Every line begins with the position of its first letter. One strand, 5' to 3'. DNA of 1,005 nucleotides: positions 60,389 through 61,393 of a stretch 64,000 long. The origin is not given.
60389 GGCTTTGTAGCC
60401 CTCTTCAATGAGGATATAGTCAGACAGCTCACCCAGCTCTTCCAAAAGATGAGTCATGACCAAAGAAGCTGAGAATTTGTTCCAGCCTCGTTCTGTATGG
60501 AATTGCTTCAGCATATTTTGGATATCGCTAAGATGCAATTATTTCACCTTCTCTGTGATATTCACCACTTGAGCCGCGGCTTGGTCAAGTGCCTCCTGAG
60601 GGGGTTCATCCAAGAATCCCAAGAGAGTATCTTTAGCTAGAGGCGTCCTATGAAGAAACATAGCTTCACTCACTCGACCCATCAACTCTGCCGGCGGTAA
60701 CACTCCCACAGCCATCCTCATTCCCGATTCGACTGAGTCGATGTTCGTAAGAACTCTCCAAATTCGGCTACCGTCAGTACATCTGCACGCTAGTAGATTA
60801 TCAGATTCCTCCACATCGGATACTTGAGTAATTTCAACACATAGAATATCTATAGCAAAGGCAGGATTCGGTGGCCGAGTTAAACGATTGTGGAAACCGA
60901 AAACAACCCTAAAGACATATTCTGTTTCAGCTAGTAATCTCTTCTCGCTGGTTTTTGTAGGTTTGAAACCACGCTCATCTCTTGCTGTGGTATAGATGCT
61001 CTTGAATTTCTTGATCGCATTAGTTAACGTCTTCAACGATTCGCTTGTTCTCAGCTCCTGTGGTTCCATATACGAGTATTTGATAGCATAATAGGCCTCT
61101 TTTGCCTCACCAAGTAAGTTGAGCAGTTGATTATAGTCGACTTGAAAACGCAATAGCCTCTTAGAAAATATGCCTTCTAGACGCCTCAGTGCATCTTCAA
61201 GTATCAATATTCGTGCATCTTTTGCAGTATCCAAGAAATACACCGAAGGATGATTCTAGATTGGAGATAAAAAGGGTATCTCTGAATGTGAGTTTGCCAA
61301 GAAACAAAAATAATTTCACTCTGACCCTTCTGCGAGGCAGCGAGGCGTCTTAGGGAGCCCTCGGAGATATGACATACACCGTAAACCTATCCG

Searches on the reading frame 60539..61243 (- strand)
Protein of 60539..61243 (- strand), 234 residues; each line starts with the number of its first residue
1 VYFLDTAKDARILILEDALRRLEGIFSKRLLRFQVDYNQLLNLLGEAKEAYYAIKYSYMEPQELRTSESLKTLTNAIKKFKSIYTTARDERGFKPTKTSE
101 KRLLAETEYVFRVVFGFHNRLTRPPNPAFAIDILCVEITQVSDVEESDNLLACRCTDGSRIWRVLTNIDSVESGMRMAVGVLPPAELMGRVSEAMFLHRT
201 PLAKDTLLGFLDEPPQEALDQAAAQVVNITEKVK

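Call 15: search_protein_families(library=pfam, proteins=[window:60539-61243:-], max_evalue=0.00001)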
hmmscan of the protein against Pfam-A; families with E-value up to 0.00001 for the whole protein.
window:60539-61243:- (234 aa): 1 family
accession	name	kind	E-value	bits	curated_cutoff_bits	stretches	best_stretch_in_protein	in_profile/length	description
PF18489.6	Alpha_Helical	-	5.6e-13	49.6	32.4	1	5-122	3-125/127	Alpha helical domain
